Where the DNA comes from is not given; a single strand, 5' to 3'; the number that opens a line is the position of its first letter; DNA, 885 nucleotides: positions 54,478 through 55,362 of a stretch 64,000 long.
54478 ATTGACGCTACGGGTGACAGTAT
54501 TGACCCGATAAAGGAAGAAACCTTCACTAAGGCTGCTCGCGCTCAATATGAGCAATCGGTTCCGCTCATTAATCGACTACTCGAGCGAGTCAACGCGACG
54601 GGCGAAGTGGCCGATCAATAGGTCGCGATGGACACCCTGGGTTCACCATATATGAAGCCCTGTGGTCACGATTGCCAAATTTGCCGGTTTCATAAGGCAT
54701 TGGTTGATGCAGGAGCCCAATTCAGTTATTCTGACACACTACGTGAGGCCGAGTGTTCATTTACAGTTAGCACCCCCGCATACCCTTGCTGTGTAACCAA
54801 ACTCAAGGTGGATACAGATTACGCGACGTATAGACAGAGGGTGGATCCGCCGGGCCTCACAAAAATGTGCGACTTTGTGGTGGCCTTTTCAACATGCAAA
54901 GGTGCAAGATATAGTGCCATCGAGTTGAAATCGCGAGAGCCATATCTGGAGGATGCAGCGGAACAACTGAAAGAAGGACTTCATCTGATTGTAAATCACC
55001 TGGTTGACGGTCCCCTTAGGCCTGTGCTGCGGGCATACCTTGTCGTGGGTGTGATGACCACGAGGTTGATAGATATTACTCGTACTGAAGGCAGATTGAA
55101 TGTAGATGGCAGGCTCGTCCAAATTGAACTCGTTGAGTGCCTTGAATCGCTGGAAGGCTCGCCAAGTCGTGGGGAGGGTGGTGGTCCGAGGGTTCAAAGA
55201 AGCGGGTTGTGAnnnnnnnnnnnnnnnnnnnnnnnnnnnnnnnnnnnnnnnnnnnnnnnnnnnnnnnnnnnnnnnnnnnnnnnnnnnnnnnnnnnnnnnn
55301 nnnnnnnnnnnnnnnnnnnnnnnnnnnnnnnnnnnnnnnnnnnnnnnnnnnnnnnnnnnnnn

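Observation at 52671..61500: tRNA-Val-adjacent ~9 kb low-GC island packed with three ATPase+nuclease-type gene pairs (candidate defense island)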

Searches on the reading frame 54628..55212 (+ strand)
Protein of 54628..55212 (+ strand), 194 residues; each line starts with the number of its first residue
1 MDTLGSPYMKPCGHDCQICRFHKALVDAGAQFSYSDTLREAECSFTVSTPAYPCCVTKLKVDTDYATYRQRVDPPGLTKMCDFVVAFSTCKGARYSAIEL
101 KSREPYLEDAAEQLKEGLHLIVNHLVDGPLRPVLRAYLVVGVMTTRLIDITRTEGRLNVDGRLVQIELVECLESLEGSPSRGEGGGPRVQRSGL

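Call 4: search_protein_families(library=pfam, proteins=[window:54628-55212:+], max_evalue=0.01)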
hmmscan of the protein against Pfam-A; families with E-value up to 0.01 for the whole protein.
window:54628-55212:+ (194 aa): 0 families

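Call 5: search_protein_families(library=padloc, proteins=[window:54628-55212:+], max_evalue=0.01)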
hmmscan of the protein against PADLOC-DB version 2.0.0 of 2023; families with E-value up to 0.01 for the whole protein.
window:54628-55212:+ (194 aa): 0 families

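Call 7: search_protein_families(library=ncbifam, proteins=[window:54628-55212:+], max_evalue=0.01)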
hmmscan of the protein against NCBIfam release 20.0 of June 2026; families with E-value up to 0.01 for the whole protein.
window:54628-55212:+ (194 aa): 0 families

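Call 15: find_homologous_proteins(query=window:54628-55212:+, max_evalue=0.001)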
Query window:54628-55212:+ (194 aa): 9 proteins with E <= 0.001 among 155 candidates.
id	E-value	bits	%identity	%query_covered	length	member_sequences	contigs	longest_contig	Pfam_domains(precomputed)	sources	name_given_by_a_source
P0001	1.1e-127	441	100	100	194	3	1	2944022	-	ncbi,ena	-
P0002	1.2e-106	373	85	100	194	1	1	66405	-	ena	-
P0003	4.1e-80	286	71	96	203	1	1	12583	-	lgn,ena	-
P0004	6.9e-77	276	71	92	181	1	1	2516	-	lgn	-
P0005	1.7e-53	199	58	88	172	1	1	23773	-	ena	-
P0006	3.2e-53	198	60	84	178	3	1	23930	-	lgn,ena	-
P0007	1.3e-51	193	57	86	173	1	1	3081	-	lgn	-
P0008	5.2e-51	191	58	85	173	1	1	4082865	-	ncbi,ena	-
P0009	2.4e-50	189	57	85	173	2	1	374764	-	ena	-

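Call 17: find_encoding_contigs(protein=P0001, flank=10000, max_places=3)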
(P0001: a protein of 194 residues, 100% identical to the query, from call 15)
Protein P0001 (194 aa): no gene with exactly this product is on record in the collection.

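Call 18: find_encoding_contigs(protein=P0008, flank=10000, max_places=3)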
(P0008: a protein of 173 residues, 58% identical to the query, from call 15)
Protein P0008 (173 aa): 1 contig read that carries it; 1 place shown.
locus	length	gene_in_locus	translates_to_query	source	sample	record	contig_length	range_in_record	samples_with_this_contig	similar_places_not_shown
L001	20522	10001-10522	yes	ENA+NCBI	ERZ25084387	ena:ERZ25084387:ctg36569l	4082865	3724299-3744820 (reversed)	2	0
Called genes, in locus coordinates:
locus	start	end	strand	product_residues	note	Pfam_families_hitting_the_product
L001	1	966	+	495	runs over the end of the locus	PF00171:Aldedh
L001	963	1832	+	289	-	PF00171:Aldedh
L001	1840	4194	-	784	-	PF03572:Peptidase_S41, PF00395:SLH (faint)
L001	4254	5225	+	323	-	PF00730:HhH-GPD (weak)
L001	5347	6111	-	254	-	PF01182:Glucosamine_iso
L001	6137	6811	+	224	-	PF20408:Abhydrolase_11, PF12695:Abhydrolase_5 (weak)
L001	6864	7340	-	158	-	PF02502:LacAB_rpiB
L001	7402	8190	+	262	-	-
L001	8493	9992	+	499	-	PF13175:AAA_15, PF13304:AAA_21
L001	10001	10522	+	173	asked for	-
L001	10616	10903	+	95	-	PF01106:NifU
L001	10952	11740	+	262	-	PF03308:MeaB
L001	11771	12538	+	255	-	PF00378:ECH_1, PF16113:ECH_2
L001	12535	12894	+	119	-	-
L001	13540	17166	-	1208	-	-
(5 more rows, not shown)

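Call 19: find_encoding_contigs(protein=P0002, flank=10000, max_places=3)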
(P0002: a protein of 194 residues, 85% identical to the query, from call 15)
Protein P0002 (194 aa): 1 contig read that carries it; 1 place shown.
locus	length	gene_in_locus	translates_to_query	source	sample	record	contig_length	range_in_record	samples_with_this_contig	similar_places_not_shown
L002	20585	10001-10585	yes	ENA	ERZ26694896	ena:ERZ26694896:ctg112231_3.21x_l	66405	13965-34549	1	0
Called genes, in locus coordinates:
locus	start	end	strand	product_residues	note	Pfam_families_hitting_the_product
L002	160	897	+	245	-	-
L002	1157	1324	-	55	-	-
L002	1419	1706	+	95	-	-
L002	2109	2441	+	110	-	PF01610:DDE_Tnp_ISL3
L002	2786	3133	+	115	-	PF01548:DEDD_Tnp_IS110 (weak)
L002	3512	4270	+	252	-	PF18178:Cap17-like_N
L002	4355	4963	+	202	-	PF06508:QueC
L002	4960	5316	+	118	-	-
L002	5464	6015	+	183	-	-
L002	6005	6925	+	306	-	PF18144:SMODS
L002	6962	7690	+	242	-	PF22175:Ogg-HhH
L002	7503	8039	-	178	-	PF01548:DEDD_Tnp_IS110 (weak)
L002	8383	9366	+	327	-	-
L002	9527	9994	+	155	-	PF13304:AAA_21, PF13175:AAA_15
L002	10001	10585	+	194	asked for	-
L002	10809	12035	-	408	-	PF01548:DEDD_Tnp_IS110, PF02371:Transposase_20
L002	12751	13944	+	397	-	PF14690:Zn_ribbon_ISL3, PF13542:HTH_Tnp_ISL3 (faint), PF01610:DDE_Tnp_ISL3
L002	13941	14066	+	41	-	-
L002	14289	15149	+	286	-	PF01548:DEDD_Tnp_IS110, PF02371:Transposase_20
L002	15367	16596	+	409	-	PF01548:DEDD_Tnp_IS110, PF02371:Transposase_20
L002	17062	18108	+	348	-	PF01548:DEDD_Tnp_IS110, PF02371:Transposase_20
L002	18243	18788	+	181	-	PF00589:Phage_integrase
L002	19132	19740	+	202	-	-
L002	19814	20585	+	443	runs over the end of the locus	PF07693:KAP_NTPase, PF13191:AAA_16, PF25199:nSTAND_NTPase5 (faint)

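Call 21: find_encoding_contigs(protein=P0009, flank=10000, max_places=2)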
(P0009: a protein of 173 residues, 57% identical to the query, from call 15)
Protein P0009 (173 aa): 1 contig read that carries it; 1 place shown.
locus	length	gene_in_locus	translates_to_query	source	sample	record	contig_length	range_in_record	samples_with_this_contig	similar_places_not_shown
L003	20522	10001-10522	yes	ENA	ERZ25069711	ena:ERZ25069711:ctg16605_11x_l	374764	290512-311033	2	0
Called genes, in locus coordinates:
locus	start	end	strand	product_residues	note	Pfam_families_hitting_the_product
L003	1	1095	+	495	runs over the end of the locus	PF00171:Aldedh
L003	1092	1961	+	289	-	PF00171:Aldedh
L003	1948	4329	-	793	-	PF17820:PDZ_6 (faint), PF03572:Peptidase_S41, PF00395:SLH (faint)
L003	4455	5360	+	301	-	PF00730:HhH-GPD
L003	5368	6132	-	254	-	PF01182:Glucosamine_iso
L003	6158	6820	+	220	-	PF20408:Abhydrolase_11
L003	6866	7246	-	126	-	PF02502:LacAB_rpiB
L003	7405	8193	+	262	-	-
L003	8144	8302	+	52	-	-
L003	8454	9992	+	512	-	PF13175:AAA_15, PF13304:AAA_21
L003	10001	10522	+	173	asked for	-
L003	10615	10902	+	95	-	PF01106:NifU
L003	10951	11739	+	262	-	PF03308:MeaB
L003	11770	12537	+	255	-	PF00378:ECH_1, PF16113:ECH_2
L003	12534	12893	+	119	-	-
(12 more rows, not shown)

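Call 22: find_encoding_contigs(protein=P0006, flank=10000, max_places=2)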
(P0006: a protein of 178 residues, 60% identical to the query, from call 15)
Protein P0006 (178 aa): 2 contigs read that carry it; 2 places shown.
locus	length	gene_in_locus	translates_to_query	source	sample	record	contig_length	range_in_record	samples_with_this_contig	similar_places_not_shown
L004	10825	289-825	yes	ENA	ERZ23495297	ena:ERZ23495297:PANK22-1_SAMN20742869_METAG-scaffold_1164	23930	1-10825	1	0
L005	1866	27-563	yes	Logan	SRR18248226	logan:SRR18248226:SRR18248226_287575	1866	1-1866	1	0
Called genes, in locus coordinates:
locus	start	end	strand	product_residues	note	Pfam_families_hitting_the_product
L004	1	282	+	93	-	?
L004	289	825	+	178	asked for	-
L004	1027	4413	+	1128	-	PF17757:UvrB_inter, PF02559:CarD_TRCF_RID, PF00270:DEAD, PF04851:ResIII, PF00271:Helicase_C, PF03461:TRCF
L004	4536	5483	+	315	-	PF13145:Rotamase_2 (faint), PF13616:Rotamase_3, PF00639:Rotamase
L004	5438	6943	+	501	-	PF00590:TP_methylase, PF03819:MazG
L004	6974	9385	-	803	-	PF00580:UvrD-helicase (weak), PF13245:AAA_19 (weak)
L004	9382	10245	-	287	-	PF04055:Radical_SAM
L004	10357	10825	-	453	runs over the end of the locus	PF01844:HNH (weak)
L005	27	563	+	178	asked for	-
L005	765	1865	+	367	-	?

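Call 25: search_solved_structures(query=A1, max_evalue=10)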
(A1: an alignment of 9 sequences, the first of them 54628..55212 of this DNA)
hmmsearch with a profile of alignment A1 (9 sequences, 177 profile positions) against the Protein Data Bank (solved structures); distinct sequences matched with E-value up to 10: 4.
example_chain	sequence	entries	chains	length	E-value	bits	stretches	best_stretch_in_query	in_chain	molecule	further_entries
7uni_A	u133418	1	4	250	0.4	13.8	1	58-169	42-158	SP2-ZnPPaM designed chlorophyll dimer protein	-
7unh_A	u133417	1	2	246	0.41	13.7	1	58-169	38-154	SP2 designed chlorophyll dimer protein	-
2dzd_A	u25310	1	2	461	0.71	12.9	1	11-50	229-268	pyruvate carboxylase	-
6e9z_B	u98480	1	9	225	5.8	10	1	104-157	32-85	DHF119 filament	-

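Call 27: search_dna_similar(query=window:54628-55212:+, collection=phages, mode=protein, max_evalue=0.01)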
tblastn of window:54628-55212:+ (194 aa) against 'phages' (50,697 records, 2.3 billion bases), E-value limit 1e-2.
No match.

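Call 28: search_dna_similar(query=window:54628-55212:+, collection=plasmids, mode=protein, max_evalue=0.01)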
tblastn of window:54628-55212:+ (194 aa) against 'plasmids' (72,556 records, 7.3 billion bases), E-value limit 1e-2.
No match.

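Call 30: predict_structure(alignment_id=A1)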
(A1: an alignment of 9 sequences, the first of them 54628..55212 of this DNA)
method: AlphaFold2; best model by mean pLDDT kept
length: 194 residues; sequences in the alignment: 9
mean_pLDDT: 46.3   pTM: 0.44
mean pLDDT of the five models: 46.3, 45.0, 42.8, 35.7, 34.8
residues with pLDDT >= 90: 0; 70-90: 0; 50-70: 83; < 50: 111
segments of 3 or more residues with pLDDT < 50: 1-8, 28-40, 42-45, 49-81, 88-97, 102-106, 127-132, 140-144, 170-194
pLDDT, mean of each block of 10 residues (from residue 1): 40 54 53 44 45 29 24 32 49 48 50 66 53 53 51 60 58 35 38 38
secondary structure, 60 per line:
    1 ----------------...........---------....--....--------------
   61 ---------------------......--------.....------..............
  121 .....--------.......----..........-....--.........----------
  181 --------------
elements in order: H17-27 E37-40 E43-46 E82-87 E96-100 H107-125 E134-140 H145-154 E156-159 E162-170

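Call 34: search_protein_representatives(alignment_id=A1)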
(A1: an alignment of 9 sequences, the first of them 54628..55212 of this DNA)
Query: 9 sequences, 177 profile positions. Proteins with E-value up to 0.001 (for the whole library): 60; up to 1e-10: 36; up to 1e-30: 5. The best 60 are listed.
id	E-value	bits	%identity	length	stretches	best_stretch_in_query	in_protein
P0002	4.4e-95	332.9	-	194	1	1-176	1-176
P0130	1.4e-51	191.2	-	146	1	34-174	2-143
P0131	2.7e-42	160.9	-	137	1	64-175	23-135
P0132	7.9e-38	146.4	-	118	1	61-175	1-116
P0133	2.5e-36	141.5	-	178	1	1-175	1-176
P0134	7.0e-25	104.2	-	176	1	4-175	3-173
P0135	5.4e-24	101.3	-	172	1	11-175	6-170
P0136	5.1e-22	94.9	-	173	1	8-175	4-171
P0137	1.6e-21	93.3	-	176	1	10-160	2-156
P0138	1.1e-20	90.6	-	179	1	11-156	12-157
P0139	5.4e-20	88.3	-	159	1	18-176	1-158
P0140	1.7e-19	86.6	-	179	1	8-176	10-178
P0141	3.7e-19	85.6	-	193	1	11-175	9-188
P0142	4.9e-19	85.2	-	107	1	80-175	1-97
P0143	2.3e-18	83.0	-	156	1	25-153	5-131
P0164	6.5e-11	58.7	-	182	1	6-175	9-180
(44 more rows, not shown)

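Call 40: predict_structure(alignment_id=A2)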
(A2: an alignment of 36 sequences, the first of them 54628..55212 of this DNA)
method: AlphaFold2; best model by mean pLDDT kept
length: 194 residues; sequences in the alignment: 36
mean_pLDDT: 88.6   pTM: 0.85
mean pLDDT of the five models: 88.6, 88.2, 88.0, 87.4, 87.3
residues with pLDDT >= 90: 143; 70-90: 25; 50-70: 13; < 50: 13
segments of 3 or more residues with pLDDT < 50: 1-5, 180-185
pLDDT, mean of each block of 10 residues (from residue 1): 54 93 98 96 92 90 97 93 95 95 96 98 92 96 97 97 97 74 50 49
secondary structure, 60 per line:
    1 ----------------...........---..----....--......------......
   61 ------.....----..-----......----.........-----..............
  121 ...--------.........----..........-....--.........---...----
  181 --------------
elements in order: H17-27 E37-40 E43-48 E55-60 E83-88 E93-101 H107-123 E132-140 H145-154 E156-159 E162-170 E174-176

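Call 49: fold_search(model_id=the predicted structure, library=pdb)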
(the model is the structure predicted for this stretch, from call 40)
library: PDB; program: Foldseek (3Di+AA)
matches with E <= 10: 681; with E <= 0.001: 0
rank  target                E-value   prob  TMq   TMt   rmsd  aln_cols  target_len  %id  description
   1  9ez7_A                3.9e-02  0.38  0.28  0.10  13.1       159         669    8  BsmI (Nicking top mutant) crystallized with Ca2+ and cognate dsDNA (released 2025-04-02)
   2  4raw_A                5.3e-02  0.16  0.17  0.15   9.8       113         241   13  Crystal Structure of New Delhi Metallo-beta-Lactamase-1 Mutant M67V Complexed with Hydrolyzed Ampicillin (released 2014-11-26)
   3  2ph7_B                5.7e-02  0.44  0.24  0.21   6.8       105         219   11  Crystal structure of AF2093 from Archaeoglobus fulgidus (released 2007-05-08)
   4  4gyq_A                6.4e-02  0.20  0.18  0.15   9.8       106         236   11  Crystal Structure of New Delhi Metallo-beta-Lactamase-1 D223A mutant from Klebsiella pneumoniae (released 2012-09-26)
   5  4gyq_B                6.4e-02  0.14  0.16  0.14  10.4       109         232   11  Crystal Structure of New Delhi Metallo-beta-Lactamase-1 D223A mutant from Klebsiella pneumoniae (released 2012-09-26)
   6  4ram_A                6.8e-02  0.21  0.18  0.16   9.9       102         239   15  Crystal Structure of New Delhi Metallo-beta-Lactamase-1 Mutant M67V Complexed with Hydrolyzed Penicillin G (released 2014-09-24)
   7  3sfp_D                7.3e-02  0.15  0.17  0.14  10.0       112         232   12  Crystal Structure of the Mono-Zinc-boundform of New Delhi Metallo-beta-Lactamase-1 from Klebsiella pneumoniae (released 2011-06-29)
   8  9ez5_A                8.2e-02  0.35  0.18  0.06   5.4        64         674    8  BsmI (Inactive) crystallized with Mg2+ and cognate dsDNA (released 2025-04-02)
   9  4h0d_A                8.8e-02  0.16  0.18  0.15   9.7       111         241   13  New Delhi Metallo-beta-Lactamase-1 Complexed with Mn from Klebsiella pneumoniae (released 2012-09-26)
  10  6rmf_A                1.1e-01  0.16  0.18  0.15   9.7       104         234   13  Crystal structure of NDM-1 with VNRX-5133 (released 2019-09-11)
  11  3sbl                  1.1e-01  0.15  0.17  0.14  10.0       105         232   11  Crystal Structure of New Delhi Metal-beta-lactamase-1 from Klebsiella pneumoniae (released 2011-06-29)
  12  4rl0_B                1.1e-01  0.10  0.20  0.17  10.1       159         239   11  Structural and mechanistic insights into NDM-1 catalyzed hydrolysis of cephalosporins (released 2014-11-19)
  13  6lhe_A                1.2e-01  0.20  0.18  0.16  10.2       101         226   11  Crystal Structure of Gold-bound NDM-1 (released 2020-09-16)
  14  6mh0_A                1.2e-01  0.15  0.17  0.15  10.2       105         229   12  Crystal Structure of the New Deli Metallo Beta Lactamase Variant 3 from Klebsiella pneumoniae (released 2018-10-03)
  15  6c89_A                1.2e-01  0.14  0.17  0.15  10.4       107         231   14  NDM-1 Beta-Lactamase Exhibits Differential Active Site Sequence Requirements for the Hydrolysis of Penicillin versus C (released 2018-12-12)
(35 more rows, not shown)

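Call 50: search_protein_families(library=padloc, alignment_id=A2, max_evalue=1)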
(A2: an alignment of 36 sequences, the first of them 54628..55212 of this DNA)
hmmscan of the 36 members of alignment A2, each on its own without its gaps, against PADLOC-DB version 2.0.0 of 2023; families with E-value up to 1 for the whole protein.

A. member 1, window:54628-55212:+ (194 aa): 1 family
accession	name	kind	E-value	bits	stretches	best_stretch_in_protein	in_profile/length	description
PDLC04035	PD-T4-4_B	-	0.048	11.3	1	68-125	76-132/206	-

B. families by the number of members that match (of 36 scanned): 7 families
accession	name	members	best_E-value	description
PDLC04668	PDC-M47B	10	0.00062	-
PDLC04035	PD-T4-4_B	4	0.0016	-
PDLC04665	PDC-M47B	3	0.025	-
PDLC04824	PDC-S02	2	4.8e-05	-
PDLC04799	PDC-S02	2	0.0071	-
PDLC04563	PDC-M29B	1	0.01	-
PDLC04813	PDC-S02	1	0.05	-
